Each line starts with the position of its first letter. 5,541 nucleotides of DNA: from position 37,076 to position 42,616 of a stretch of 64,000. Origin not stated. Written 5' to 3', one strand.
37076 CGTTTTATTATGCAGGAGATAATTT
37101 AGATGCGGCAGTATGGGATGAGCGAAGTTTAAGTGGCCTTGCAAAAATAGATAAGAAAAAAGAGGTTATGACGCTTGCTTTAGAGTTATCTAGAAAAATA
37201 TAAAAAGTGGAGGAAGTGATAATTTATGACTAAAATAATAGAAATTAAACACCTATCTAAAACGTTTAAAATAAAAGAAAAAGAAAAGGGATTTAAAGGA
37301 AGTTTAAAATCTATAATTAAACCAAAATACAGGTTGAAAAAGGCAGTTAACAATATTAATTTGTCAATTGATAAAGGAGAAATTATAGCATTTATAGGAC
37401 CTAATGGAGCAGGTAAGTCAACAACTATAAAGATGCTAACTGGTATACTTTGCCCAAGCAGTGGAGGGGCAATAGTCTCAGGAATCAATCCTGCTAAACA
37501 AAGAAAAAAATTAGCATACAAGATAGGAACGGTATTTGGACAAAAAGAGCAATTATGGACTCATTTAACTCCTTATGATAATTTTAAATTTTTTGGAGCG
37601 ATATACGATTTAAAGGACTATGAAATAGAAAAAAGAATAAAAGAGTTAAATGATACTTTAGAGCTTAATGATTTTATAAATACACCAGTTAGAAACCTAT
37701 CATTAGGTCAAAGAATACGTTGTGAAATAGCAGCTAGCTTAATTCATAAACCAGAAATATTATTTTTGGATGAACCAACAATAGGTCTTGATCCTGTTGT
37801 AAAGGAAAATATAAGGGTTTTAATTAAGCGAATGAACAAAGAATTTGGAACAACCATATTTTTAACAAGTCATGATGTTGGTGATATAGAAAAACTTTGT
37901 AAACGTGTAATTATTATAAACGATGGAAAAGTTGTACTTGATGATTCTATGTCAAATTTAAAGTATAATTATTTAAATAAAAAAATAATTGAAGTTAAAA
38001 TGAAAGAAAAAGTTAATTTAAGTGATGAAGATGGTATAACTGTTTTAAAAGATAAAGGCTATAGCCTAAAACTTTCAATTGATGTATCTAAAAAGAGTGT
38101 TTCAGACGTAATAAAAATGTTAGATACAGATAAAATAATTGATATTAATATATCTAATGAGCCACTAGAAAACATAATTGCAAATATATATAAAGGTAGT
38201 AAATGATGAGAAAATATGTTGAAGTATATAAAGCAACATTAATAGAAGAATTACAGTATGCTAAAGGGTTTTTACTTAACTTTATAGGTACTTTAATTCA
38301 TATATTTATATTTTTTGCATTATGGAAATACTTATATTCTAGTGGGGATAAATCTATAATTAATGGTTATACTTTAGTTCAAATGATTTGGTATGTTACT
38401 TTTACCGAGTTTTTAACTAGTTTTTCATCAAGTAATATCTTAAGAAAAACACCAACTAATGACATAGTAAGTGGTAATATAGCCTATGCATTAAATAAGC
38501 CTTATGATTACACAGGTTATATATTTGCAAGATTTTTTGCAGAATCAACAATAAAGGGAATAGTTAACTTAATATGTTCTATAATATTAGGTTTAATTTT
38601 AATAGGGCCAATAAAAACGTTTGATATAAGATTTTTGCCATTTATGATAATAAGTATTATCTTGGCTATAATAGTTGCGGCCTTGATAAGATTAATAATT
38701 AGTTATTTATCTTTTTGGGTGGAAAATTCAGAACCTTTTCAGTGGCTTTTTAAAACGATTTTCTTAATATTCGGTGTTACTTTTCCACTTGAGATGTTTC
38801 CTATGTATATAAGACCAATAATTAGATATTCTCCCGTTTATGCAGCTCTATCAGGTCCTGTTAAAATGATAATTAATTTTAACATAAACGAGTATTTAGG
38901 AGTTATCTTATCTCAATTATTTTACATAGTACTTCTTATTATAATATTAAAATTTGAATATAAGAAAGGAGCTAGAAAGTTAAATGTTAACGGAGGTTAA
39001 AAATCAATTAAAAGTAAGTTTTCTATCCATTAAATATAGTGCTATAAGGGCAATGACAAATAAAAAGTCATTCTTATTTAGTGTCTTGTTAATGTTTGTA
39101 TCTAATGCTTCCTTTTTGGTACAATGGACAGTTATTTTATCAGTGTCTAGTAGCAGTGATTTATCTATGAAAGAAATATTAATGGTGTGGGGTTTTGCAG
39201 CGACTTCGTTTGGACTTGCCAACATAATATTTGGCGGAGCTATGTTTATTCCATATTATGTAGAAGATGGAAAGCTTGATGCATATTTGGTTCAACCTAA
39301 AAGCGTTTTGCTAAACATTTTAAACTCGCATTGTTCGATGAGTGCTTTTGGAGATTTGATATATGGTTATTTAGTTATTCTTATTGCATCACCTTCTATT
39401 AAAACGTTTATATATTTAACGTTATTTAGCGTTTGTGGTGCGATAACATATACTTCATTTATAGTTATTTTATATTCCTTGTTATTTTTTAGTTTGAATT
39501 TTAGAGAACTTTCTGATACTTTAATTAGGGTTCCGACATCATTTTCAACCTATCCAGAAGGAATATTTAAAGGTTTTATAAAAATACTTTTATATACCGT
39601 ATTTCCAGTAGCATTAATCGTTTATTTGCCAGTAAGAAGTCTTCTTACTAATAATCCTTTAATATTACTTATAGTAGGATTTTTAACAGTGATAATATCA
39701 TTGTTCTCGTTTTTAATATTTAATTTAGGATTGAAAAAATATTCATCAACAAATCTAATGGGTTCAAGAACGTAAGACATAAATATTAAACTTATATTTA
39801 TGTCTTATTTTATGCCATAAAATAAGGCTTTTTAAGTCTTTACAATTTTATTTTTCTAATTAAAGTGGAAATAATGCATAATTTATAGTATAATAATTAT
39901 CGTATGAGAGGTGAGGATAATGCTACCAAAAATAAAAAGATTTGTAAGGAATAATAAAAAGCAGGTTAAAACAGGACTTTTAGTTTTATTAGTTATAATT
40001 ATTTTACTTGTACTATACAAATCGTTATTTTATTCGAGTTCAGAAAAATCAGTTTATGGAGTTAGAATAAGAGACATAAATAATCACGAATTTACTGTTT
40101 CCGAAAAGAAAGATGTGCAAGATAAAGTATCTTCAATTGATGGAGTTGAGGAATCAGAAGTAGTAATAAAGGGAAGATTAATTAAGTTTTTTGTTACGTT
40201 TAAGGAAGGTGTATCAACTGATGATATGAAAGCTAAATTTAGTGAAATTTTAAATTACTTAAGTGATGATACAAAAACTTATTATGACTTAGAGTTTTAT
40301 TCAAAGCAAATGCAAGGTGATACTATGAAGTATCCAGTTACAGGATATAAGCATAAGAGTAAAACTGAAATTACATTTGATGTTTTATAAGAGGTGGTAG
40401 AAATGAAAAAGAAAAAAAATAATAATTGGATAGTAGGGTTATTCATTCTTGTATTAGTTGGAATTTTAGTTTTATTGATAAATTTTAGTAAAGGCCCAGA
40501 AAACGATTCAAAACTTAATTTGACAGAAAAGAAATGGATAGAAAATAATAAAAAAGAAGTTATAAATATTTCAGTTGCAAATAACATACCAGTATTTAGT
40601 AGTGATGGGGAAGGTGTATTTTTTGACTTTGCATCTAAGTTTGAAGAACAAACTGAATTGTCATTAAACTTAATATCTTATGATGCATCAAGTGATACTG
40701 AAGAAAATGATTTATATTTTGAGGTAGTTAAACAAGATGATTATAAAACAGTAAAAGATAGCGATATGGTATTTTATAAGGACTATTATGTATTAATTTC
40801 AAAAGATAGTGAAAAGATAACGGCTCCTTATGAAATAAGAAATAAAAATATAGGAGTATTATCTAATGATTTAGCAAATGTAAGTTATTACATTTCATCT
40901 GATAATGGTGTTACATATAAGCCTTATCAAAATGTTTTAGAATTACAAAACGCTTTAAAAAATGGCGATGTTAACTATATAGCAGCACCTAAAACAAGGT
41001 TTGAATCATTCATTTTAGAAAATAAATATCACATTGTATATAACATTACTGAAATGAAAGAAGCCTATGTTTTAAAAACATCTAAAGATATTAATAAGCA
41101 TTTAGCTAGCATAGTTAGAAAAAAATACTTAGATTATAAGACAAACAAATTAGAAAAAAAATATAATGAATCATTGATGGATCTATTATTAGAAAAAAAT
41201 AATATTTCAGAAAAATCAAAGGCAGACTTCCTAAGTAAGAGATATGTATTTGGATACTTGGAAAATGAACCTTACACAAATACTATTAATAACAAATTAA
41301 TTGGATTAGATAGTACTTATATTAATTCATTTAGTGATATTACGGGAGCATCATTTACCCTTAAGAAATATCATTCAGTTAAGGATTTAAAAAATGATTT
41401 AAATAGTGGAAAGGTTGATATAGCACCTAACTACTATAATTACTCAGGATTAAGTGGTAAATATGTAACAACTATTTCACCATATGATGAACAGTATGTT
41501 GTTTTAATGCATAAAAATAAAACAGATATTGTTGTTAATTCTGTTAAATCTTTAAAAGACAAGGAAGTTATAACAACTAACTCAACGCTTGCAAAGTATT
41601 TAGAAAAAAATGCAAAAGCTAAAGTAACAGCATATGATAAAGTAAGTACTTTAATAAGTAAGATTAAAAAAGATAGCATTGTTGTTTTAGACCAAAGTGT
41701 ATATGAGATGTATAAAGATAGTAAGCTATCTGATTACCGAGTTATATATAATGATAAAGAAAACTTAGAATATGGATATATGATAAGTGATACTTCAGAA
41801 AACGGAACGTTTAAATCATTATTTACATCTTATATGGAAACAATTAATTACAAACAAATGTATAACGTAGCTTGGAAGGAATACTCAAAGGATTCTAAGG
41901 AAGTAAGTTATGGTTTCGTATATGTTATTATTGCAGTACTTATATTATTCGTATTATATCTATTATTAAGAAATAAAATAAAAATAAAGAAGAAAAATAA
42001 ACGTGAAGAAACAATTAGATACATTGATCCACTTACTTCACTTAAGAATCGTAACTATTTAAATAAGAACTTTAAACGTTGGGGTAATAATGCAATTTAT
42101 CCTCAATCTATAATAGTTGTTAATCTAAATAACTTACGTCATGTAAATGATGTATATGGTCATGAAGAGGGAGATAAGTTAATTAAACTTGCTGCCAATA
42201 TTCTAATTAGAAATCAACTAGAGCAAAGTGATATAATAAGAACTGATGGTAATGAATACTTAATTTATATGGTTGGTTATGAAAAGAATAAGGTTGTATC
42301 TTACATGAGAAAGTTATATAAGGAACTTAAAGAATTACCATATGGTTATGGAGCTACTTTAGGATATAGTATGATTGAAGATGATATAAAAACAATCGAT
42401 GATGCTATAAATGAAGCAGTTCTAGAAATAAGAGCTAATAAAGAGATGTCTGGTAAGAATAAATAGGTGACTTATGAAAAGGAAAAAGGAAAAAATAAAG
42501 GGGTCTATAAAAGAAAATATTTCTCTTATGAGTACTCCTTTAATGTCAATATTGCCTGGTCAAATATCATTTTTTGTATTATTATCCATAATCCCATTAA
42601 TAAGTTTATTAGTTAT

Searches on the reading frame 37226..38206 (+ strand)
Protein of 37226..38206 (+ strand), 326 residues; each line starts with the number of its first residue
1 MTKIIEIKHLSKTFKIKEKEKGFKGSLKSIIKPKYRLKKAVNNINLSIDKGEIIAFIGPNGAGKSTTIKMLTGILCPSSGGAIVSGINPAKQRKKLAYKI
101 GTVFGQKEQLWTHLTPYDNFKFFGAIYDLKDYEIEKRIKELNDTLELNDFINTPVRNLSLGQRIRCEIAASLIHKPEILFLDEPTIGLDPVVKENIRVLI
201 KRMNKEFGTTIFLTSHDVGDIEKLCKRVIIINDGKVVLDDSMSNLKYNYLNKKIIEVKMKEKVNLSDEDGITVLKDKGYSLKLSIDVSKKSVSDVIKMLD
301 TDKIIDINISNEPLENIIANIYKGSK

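Call 88: search_protein_families(library=pfam, proteins=[window:37226-38206:+], max_evalue=0.001)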
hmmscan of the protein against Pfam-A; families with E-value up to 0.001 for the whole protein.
window:37226-38206:+ (326 aa): 3 families
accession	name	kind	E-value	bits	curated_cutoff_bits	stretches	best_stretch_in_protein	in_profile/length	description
PF00005.33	ABC_tran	-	1.7e-30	106.8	25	1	41-185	1-136/137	ABC transporter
PF13304.12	AAA_21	-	2.9e-13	51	27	1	127-217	206-299/304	AAA domain, putative AbiEii toxin, Type IV TA system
PF13555.12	AAA_29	-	0.00076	19.6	27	0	46-79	17-50/61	P-loop containing region of AAA domain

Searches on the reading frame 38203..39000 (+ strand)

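Call 88: search_protein_families(library=pfam, proteins=[window:38203-39000:+], max_evalue=0.001)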
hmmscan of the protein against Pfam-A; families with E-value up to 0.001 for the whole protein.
window:38203-39000:+ (265 aa): 1 family
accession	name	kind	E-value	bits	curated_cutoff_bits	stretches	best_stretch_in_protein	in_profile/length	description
PF12822.12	ECF_trnsprt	-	0.00058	20.4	30.7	0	126-194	13-81/169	ECF transporter, substrate-specific component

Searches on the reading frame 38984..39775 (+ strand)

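Call 88: search_protein_families(library=pfam, proteins=[window:38984-39775:+], max_evalue=0.001)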
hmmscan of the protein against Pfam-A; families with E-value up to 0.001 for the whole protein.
window:38984-39775:+ (263 aa): 1 family
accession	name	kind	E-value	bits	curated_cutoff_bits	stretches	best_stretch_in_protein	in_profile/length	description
PF06182.17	ABC2_membrane_6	-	2.8e-23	83.4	22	1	42-256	6-228/229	ABC-2 family transporter protein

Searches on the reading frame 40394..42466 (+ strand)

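Call 88: search_protein_families(library=pfam, proteins=[window:40394-42466:+], max_evalue=0.001)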
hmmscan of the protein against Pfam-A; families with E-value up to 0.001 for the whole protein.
window:40394-42466:+ (690 aa): 2 families
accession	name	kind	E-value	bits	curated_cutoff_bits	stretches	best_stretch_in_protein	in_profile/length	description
PF00990.26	GGDEF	-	1.3e-16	61.2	23.8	1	543-684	2-156/161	Diguanylate cyclase, GGDEF domain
PF00497.25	SBP_bac_3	-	2.1e-05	24.7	26.4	1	291-427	9-119/132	Bacterial extracellular solute-binding proteins, family 3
